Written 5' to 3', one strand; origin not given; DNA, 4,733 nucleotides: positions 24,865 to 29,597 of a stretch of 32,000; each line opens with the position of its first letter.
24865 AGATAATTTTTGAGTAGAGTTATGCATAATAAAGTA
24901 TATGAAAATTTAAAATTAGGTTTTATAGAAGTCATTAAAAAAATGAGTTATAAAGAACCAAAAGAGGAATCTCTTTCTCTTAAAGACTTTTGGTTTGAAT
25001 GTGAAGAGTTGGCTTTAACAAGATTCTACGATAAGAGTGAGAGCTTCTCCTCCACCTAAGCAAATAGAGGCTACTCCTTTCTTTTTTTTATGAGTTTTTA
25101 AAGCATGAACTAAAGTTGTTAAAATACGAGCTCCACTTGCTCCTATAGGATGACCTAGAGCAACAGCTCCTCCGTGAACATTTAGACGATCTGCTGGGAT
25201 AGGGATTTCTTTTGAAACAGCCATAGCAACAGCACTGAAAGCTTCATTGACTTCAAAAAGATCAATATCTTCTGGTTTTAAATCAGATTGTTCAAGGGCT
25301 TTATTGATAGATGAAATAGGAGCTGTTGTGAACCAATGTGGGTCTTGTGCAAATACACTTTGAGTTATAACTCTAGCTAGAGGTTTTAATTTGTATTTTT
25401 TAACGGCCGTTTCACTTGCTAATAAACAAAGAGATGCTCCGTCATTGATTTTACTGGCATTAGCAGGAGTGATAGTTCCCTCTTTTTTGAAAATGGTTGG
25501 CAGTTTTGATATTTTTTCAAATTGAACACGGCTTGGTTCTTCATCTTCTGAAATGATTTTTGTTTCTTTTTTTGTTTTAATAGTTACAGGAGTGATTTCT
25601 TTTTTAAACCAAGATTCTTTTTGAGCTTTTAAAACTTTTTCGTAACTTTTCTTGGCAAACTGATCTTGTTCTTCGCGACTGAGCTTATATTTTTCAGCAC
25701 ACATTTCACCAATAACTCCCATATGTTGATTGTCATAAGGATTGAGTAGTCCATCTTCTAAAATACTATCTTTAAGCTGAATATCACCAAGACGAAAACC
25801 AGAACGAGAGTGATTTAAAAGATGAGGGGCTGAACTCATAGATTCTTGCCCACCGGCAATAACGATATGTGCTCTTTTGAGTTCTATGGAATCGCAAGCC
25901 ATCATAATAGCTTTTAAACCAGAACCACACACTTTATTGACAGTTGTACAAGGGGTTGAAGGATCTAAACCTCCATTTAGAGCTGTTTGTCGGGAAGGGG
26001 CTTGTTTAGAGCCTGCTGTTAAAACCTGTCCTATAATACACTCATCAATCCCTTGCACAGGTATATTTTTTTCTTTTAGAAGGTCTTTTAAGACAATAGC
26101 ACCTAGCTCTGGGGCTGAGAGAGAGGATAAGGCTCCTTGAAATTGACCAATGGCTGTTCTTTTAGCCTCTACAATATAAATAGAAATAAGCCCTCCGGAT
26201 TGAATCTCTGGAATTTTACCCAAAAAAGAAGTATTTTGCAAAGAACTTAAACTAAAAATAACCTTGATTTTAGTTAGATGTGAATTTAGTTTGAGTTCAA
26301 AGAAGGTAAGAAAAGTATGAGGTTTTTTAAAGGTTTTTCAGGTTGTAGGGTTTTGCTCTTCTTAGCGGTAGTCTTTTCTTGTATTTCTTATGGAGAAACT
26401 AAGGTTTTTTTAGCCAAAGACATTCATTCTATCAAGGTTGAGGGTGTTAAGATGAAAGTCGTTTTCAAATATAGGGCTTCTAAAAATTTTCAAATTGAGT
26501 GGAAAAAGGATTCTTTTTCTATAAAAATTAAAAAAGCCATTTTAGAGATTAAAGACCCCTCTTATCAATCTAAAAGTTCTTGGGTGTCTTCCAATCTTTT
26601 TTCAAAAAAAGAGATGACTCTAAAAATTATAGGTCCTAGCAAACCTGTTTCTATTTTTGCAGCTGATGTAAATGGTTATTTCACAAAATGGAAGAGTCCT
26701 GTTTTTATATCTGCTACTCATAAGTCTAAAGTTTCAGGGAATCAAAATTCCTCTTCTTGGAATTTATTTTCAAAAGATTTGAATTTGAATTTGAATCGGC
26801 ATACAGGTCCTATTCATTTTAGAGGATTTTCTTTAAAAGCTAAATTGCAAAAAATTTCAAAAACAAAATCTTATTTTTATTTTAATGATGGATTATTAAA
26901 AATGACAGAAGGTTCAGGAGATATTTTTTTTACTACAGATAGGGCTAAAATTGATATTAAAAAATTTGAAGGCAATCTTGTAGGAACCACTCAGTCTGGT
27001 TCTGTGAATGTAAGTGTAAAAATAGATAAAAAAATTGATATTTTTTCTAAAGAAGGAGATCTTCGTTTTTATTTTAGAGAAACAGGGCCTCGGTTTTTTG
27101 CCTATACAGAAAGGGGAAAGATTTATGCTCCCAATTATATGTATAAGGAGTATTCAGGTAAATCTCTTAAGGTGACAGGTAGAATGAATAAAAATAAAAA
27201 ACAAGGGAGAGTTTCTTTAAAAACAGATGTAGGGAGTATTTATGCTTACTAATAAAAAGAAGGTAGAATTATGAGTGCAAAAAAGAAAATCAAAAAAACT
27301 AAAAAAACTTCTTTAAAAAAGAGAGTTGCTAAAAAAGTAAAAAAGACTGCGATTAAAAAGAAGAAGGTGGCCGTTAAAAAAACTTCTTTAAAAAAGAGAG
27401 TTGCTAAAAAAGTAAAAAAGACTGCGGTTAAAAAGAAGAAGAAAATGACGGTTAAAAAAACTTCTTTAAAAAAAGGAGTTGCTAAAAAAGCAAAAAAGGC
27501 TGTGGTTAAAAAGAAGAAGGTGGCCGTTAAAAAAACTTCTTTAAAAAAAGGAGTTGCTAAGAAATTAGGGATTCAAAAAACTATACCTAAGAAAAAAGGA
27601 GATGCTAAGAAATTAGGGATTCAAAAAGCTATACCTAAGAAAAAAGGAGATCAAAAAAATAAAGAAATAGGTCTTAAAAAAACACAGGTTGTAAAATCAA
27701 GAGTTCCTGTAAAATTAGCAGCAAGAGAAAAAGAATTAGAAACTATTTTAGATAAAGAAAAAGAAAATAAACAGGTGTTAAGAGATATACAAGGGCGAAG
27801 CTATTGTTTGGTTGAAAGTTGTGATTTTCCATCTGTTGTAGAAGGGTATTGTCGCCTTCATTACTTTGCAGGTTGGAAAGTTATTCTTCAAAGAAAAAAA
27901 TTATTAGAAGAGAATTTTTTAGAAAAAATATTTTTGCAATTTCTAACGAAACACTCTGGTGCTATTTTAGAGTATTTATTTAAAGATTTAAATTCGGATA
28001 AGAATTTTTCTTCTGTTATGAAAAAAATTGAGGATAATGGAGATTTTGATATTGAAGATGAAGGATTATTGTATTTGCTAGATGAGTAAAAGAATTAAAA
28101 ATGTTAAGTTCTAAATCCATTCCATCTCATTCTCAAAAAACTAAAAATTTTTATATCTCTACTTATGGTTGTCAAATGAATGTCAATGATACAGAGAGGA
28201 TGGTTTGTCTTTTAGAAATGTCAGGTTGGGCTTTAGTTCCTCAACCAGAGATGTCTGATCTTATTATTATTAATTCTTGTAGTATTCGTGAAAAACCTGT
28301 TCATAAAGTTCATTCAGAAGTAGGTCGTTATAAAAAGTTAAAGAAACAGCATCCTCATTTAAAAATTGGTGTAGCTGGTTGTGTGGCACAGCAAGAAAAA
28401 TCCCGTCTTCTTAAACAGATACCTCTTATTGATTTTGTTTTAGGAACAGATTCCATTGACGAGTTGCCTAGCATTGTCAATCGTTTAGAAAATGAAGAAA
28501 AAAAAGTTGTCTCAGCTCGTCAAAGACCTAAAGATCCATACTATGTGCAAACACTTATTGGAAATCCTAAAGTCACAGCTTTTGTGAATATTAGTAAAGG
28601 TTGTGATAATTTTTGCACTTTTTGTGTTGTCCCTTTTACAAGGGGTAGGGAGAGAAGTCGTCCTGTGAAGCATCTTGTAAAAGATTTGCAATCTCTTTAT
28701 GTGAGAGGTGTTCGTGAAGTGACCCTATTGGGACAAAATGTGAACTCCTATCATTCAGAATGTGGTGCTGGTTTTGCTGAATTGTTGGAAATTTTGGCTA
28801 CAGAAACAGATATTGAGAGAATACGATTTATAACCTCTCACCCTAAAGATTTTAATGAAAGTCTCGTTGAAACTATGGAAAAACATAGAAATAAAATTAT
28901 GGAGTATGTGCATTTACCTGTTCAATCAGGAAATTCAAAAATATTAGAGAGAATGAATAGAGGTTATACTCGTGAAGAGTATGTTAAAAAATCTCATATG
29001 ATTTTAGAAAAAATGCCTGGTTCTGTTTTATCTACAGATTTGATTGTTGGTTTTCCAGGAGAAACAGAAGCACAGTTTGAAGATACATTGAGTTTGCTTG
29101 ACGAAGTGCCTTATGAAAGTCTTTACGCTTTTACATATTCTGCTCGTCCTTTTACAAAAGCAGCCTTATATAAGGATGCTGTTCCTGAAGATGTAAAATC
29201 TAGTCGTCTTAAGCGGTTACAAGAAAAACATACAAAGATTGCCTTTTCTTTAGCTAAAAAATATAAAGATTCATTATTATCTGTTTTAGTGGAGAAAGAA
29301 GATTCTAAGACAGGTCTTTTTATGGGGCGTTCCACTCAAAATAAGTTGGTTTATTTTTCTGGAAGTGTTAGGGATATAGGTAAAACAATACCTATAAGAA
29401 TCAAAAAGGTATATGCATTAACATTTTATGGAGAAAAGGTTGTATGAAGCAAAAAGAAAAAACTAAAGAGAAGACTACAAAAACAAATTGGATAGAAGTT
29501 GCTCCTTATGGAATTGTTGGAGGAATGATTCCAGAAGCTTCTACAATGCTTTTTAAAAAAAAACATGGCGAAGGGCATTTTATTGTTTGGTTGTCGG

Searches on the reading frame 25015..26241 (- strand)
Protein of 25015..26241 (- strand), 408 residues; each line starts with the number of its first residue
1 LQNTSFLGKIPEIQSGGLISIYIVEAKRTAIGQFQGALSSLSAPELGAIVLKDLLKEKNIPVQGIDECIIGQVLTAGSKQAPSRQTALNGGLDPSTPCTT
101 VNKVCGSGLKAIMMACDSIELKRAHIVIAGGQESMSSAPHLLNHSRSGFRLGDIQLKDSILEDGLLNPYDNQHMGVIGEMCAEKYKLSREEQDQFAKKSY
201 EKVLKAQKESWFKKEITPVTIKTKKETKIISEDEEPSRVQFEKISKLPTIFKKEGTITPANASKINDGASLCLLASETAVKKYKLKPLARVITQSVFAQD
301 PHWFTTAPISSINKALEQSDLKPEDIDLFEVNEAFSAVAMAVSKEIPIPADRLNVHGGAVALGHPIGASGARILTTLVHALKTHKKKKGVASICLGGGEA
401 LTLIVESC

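Call 65: search_protein_families(library=pfam, proteins=[window:25015-26241:-], max_evalue=0.00001)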
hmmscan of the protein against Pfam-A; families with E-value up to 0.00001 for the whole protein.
window:25015-26241:- (408 aa): 4 families
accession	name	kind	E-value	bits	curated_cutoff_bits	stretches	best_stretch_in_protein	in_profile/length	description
PF00108.29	Thiolase_N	-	1.5e-86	290.5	26.4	1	21-277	1-259/260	Thiolase, N-terminal domain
PF02803.24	Thiolase_C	-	6.8e-43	145.7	27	1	285-406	1-122/123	Thiolase, C-terminal domain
PF00109.32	ketoacyl-synt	-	2.8e-06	27.6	20.8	0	97-147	166-216/252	Beta-ketoacyl synthase, N-terminal domain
PF22691.2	Thiolase_C_1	-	9.1e-06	25.9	28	0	292-343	4-55/144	Thiolase C-terminal domain-like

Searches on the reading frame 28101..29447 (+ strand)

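Call 66: search_protein_families(library=pfam, proteins=[window:28101-29447:+], max_evalue=0.001)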
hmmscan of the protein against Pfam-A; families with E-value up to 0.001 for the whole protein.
window:28101-29447:+ (448 aa): 3 families
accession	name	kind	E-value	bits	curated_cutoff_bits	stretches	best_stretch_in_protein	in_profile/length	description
PF00919.26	UPF0004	-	1.8e-29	102.1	27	1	17-115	2-98/98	Uncharacterized protein family UPF0004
PF04055.27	Radical_SAM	-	1.2e-25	91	29.5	1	162-333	1-166/166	Radical SAM superfamily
PF01938.26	TRAM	-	8.1e-07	29.3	21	1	390-444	5-58/61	TRAM domain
